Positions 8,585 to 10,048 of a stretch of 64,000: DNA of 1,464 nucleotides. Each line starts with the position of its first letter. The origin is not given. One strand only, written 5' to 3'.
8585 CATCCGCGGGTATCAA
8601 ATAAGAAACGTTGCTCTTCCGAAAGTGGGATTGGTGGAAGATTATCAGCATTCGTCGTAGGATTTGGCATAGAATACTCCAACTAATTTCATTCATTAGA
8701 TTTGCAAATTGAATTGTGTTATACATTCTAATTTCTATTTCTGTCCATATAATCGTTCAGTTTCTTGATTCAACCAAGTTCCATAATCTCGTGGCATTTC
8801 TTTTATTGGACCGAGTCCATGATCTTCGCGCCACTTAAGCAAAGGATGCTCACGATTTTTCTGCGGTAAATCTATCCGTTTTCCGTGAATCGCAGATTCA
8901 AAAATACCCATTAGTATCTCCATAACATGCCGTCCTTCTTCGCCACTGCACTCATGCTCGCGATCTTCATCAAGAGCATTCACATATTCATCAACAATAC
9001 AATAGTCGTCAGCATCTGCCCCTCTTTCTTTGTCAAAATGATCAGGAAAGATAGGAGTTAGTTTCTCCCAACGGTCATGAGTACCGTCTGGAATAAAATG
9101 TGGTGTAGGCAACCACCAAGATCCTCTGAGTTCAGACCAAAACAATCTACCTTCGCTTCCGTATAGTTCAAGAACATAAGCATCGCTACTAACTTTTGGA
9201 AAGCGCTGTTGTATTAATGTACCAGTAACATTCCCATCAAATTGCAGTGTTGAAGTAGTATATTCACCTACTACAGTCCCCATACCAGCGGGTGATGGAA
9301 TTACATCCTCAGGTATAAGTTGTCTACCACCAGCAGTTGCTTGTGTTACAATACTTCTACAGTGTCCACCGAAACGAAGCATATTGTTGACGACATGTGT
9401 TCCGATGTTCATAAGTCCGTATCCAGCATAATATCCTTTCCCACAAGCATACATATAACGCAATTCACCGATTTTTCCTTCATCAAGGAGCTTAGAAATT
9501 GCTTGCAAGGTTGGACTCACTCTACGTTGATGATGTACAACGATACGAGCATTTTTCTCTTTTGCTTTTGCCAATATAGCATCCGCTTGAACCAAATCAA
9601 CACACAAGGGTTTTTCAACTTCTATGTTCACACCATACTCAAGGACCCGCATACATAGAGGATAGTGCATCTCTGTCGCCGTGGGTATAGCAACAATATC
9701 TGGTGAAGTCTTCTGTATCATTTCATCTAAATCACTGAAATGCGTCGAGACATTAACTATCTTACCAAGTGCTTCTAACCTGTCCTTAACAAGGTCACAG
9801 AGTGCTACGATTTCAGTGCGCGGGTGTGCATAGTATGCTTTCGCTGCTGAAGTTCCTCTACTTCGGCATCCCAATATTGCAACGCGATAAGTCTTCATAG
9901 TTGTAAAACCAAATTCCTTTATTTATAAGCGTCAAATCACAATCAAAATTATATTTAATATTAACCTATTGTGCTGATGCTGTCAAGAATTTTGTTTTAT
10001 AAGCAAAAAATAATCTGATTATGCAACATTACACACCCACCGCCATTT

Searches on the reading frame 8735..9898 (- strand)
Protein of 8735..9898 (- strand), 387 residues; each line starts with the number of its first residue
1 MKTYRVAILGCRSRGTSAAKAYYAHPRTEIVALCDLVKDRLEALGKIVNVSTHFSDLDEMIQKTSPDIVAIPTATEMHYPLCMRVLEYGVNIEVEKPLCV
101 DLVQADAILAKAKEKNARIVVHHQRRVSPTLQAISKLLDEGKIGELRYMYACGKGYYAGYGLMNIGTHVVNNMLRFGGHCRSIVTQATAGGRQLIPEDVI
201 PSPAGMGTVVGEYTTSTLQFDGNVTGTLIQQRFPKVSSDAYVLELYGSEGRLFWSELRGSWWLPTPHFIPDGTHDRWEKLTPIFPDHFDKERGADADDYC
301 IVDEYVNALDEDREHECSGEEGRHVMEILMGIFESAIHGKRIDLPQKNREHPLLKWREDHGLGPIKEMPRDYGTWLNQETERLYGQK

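Call 8: search_protein_families(library=pfam, proteins=[window:8735-9898:-], max_evalue=0.01)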
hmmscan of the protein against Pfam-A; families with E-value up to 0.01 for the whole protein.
window:8735-9898:- (387 aa): 3 families
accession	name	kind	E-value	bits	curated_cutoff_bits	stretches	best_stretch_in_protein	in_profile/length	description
PF01408.29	GFO_IDH_MocA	-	2.3e-19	70.7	24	1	5-123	2-120/120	Oxidoreductase family, NAD-binding Rossmann fold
PF22725.1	GFO_IDH_MocA_C3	-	4.5e-05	23.9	27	1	132-252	2-123/124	GFO/IDH/MocA C-terminal domain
PF02894.22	GFO_IDH_MocA_C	-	0.0037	17.5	22.9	0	163-344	44-218/218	Oxidoreductase family, C-terminal alpha/beta domain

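Call 51: find_homologous_proteins(query=window:8735-9898:-, max_evalue=1e-50)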
Query window:8735-9898:- (387 aa): 722 proteins with E <= 1e-50 among 4323 candidates; the best 120 are listed.
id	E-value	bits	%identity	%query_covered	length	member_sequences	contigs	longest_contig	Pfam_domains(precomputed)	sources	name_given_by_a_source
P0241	1.8e-268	908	100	100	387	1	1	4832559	PF01408.29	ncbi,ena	-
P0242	4.5e-267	903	99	100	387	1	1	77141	PF01408.29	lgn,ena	-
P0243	3.3e-260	881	96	100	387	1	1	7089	PF01408.29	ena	-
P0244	1.2e-242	823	89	99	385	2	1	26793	PF01408.29,PF22725.2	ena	-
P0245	1.4e-241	820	86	100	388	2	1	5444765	PF01408.29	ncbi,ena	-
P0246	2.2e-238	809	85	100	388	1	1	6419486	PF01408.29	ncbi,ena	-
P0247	2.6e-238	809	85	100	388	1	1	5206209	PF01408.29,PF02894.23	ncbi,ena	-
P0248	2.9e-238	809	85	100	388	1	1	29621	PF01408.29,PF22725.2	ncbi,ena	-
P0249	2.9e-238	809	85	100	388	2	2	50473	PF01408.29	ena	-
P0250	3.9e-238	808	86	99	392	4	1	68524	PF01408.29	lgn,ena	-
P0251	5.6e-238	808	85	100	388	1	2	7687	PF01408.29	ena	-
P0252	7.0e-237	804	85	100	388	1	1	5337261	PF01408.29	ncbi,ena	-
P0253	2.5e-236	802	85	100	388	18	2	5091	PF01408.29,PF22725.2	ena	-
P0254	2.7e-236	802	84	100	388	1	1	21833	PF01408.29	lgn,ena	-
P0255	4.0e-236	802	85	99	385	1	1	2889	PF01408.29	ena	-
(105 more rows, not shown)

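Call 52: find_encoding_contigs(protein=P0242, flank=10000, max_places=3)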
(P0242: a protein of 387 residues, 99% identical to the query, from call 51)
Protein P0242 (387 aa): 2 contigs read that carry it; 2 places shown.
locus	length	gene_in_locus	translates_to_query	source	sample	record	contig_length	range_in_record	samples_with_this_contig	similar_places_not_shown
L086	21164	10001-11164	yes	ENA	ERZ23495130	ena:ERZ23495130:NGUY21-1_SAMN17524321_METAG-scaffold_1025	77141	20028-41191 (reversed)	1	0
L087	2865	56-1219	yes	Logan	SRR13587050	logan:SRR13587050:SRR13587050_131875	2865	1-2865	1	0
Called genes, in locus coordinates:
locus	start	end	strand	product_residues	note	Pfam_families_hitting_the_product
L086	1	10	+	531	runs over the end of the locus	PF00501:AMP-binding, PF13193:AMP-binding_C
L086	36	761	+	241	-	PF05721:PhyH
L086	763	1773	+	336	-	PF16884:ADH_N_2, PF00107:ADH_zinc_N, PF13602:ADH_zinc_N_2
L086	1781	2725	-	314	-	PF02826:2-Hacid_dh_C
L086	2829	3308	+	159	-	PF07635:PSCyt1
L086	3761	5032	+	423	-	PF13378:MR_MLE_C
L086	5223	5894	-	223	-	-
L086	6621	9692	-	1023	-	PF22240:ISP_coupler, PF02384:N6_Mtase, PF07669:Eco57I (weak), PF18135:Type_ISP_C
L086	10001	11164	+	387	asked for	PF01408:GFO_IDH_MocA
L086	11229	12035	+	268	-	-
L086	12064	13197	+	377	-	PF02746:MR_MLE_N, PF13378:MR_MLE_C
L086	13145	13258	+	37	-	-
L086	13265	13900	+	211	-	PF09195:Endonuc-BglII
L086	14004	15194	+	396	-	PF00202:Aminotran_3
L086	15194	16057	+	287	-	-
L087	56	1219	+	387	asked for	PF01408:GFO_IDH_MocA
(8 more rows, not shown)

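Call 53: find_encoding_contigs(protein=P0243, flank=10000, max_places=3)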
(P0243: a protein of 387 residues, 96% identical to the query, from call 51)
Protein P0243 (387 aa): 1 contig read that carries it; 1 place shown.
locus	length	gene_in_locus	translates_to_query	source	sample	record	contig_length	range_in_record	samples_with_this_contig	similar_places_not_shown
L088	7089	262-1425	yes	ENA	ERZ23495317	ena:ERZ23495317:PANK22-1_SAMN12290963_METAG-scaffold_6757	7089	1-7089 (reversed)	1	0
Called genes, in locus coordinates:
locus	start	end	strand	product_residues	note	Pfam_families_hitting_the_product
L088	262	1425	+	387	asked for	PF01408:GFO_IDH_MocA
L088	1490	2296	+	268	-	-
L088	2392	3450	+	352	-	-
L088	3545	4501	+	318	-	PF01555:N6_N4_Mtase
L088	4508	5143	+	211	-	PF09195:Endonuc-BglII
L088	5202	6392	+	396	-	PF00202:Aminotran_3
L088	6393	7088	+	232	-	?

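Call 54: find_encoding_contigs(protein=P0244, flank=10000, max_places=3)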
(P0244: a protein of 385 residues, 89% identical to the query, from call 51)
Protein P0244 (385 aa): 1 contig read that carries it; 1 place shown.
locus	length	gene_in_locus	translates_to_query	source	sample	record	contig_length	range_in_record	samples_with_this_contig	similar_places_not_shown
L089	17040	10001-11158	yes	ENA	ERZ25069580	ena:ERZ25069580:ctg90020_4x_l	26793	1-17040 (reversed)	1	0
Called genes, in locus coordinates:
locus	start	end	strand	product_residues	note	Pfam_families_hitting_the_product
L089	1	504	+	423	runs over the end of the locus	PF02746:MR_MLE_N (faint), PF13378:MR_MLE_C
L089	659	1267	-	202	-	-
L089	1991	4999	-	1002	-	PF00932:LTD (weak)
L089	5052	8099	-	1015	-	PF11614:FixG_C (faint), PF00932:LTD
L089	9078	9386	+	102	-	-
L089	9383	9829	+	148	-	PF10805:DUF2730 (faint)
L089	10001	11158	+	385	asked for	PF01408:GFO_IDH_MocA, PF22725:GFO_IDH_MocA_C3 (faint)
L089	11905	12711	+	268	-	-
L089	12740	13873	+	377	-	PF02746:MR_MLE_N, PF13378:MR_MLE_C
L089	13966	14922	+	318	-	PF11599:AviRa (faint), PF01555:N6_N4_Mtase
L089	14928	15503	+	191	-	PF09195:Endonuc-BglII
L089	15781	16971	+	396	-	PF00202:Aminotran_3, PF00266:Aminotran_5 (weak)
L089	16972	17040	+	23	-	?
